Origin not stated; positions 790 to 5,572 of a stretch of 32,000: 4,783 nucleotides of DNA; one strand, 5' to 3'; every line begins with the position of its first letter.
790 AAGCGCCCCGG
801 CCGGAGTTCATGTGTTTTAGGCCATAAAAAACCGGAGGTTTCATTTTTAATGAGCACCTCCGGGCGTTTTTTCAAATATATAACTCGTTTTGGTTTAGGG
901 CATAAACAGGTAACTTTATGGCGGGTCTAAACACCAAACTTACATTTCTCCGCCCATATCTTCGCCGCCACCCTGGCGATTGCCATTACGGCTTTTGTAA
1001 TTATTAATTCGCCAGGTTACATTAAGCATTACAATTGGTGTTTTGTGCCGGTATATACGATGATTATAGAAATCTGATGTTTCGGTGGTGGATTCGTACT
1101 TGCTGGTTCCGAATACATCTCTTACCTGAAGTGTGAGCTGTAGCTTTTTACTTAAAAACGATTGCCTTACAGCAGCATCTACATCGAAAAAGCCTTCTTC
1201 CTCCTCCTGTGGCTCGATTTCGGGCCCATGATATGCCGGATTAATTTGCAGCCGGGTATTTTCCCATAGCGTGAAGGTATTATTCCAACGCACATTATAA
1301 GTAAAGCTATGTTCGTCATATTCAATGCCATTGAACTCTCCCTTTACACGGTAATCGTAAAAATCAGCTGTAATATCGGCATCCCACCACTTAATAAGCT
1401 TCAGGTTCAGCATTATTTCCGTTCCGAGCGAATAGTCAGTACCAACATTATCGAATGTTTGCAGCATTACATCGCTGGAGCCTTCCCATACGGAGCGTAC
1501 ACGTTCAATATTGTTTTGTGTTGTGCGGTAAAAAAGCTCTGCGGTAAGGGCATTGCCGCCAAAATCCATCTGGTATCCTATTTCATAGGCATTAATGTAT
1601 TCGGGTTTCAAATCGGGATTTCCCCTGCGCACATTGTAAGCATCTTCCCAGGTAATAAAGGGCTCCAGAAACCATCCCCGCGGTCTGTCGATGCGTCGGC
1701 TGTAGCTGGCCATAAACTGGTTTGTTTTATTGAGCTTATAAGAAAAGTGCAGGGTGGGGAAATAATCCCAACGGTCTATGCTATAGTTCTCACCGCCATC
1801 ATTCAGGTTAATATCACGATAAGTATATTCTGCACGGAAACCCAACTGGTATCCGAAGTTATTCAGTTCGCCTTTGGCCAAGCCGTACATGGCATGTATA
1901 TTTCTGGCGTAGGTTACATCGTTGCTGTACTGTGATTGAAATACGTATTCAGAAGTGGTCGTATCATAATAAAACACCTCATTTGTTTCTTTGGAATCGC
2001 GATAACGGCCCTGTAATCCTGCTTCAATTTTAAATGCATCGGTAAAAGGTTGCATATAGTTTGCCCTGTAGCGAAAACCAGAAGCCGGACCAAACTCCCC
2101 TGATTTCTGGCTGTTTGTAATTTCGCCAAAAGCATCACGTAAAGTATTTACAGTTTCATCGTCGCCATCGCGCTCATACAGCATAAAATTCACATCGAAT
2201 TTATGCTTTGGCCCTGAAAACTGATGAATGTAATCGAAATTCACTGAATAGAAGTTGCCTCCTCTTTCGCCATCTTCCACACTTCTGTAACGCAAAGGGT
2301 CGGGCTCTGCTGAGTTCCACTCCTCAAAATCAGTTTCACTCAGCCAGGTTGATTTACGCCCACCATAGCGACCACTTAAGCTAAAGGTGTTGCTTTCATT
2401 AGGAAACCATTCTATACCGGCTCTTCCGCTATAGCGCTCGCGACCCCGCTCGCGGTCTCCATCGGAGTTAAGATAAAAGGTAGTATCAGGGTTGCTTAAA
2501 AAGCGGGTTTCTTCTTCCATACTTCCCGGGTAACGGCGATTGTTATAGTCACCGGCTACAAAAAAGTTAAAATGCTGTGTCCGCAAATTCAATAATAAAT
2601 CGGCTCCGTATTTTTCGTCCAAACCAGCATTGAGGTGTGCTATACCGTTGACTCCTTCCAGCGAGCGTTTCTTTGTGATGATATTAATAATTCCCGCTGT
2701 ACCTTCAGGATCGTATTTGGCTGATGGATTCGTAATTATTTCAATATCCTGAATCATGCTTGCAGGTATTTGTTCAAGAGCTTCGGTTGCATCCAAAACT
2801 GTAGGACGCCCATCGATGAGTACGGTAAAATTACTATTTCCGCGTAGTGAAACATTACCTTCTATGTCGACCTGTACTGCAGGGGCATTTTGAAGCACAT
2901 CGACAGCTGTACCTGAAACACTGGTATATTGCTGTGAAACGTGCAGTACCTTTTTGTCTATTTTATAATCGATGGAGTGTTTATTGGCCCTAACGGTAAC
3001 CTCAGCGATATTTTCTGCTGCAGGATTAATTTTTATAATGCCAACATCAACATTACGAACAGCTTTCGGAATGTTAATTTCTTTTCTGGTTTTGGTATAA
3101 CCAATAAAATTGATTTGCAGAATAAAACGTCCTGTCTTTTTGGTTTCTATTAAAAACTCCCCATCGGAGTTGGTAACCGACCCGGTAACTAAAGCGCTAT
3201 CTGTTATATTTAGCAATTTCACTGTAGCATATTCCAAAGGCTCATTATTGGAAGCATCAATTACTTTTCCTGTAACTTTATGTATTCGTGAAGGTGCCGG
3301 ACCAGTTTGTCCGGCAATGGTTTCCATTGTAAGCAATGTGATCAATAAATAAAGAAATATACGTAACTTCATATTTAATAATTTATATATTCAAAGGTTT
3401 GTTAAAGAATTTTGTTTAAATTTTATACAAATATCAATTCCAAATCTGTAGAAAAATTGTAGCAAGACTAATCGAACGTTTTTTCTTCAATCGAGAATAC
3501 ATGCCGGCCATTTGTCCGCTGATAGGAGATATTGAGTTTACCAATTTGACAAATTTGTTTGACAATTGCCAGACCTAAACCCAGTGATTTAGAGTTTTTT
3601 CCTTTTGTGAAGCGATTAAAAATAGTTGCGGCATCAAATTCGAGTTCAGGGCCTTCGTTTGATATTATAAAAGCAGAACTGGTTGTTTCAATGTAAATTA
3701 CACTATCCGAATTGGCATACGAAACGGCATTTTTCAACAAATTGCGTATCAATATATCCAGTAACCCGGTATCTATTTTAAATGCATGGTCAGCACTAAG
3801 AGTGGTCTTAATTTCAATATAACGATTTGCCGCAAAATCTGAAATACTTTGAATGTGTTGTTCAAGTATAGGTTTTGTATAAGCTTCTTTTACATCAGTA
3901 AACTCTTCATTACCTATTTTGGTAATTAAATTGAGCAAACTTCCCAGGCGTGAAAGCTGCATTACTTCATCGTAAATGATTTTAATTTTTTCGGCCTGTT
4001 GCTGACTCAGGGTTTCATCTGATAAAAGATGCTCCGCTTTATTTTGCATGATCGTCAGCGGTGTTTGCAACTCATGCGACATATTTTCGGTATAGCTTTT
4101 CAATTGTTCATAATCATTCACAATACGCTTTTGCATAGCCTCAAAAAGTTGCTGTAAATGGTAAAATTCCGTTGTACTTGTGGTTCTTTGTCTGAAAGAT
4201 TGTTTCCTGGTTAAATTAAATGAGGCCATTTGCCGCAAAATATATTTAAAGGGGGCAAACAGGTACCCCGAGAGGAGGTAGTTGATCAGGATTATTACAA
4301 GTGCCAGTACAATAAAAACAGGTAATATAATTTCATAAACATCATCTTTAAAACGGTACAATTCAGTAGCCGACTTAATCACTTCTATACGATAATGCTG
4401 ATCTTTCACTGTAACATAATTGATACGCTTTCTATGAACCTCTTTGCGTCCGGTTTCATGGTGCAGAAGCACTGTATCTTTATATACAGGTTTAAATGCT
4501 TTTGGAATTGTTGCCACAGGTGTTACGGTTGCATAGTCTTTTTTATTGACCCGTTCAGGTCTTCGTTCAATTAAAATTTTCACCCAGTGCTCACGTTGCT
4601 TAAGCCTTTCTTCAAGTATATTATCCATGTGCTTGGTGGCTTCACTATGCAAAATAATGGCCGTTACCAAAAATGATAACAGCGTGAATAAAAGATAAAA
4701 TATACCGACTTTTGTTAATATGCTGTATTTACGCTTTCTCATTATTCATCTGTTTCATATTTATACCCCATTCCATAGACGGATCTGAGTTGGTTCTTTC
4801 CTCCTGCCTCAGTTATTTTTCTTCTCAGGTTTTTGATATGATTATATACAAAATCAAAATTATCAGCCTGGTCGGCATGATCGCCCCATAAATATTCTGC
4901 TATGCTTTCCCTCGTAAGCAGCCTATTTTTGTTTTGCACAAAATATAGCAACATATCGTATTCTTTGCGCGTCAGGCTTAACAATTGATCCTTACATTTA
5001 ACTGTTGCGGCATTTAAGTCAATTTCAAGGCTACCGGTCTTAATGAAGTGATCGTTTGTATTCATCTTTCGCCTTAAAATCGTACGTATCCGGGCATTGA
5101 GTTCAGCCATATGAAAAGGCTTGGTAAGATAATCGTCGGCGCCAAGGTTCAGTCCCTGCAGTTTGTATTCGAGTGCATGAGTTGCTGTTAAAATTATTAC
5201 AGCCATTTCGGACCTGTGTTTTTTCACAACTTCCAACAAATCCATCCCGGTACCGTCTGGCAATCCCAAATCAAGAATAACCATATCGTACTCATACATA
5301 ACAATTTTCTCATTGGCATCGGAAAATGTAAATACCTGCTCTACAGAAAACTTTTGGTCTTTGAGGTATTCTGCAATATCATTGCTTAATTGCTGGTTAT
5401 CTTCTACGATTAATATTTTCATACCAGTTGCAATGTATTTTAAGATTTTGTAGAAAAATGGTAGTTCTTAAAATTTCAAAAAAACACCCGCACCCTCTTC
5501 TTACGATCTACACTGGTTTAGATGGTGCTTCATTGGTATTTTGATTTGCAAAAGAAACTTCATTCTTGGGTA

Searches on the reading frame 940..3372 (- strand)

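Call 72: search_protein_families(library=pfam, proteins=[window:940-3372:-], max_evalue=0.00001)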
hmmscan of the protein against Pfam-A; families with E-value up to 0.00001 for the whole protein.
window:940-3372:- (810 aa): 5 families
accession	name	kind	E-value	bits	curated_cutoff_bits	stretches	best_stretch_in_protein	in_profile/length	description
PF14905.12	OMP_b-brl_3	-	7.8e-96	322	27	1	383-787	1-408/408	Outer membrane protein beta-barrel family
PF00593.30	TonB_dep_Rec_b-barrel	-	3.6e-17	63.8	27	1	325-751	10-434/436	TonB dependent receptor-like, beta-barrel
PF13715.12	CarbopepD_reg_2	-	2.9e-14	53.3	32.2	1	33-127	1-88/88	CarboxypepD_reg-like domain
PF13620.12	CarboxypepD_reg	-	5.1e-10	40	32.3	1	33-103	2-71/82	Carboxypeptidase regulatory-like domain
PF07715.20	Plug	-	2e-07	31.9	23.9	1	154-228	23-107/107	TonB-dependent Receptor Plug Domain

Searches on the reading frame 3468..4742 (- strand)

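Call 72: search_protein_families(library=pfam, proteins=[window:3468-4742:-], max_evalue=0.00001)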
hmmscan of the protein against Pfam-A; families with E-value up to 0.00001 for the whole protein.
window:3468-4742:- (424 aa): 2 families
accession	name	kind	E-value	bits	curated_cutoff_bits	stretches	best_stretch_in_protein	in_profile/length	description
PF00512.31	HisKA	-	7e-09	36.1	26.9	1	218-276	6-63/66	His Kinase A (phospho-acceptor) domain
PF02518.31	HATPase_c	-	2.6e-08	34.7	26.4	1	327-410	5-96/111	Histidine kinase-, DNA gyrase B-, and HSP90-like ATPase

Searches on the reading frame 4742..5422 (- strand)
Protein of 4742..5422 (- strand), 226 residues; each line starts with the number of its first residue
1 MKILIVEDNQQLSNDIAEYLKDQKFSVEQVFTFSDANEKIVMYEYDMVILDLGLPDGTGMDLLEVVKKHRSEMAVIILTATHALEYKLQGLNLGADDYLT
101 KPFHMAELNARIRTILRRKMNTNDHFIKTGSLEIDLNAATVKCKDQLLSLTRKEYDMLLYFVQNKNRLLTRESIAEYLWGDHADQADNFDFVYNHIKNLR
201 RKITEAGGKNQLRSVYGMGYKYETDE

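Call 52: find_encoding_contigs(protein=window:4742-5422:-, flank=10000, max_places=8)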
Protein window:4742-5422:- (226 aa): no gene with exactly this product is on record in the collection.
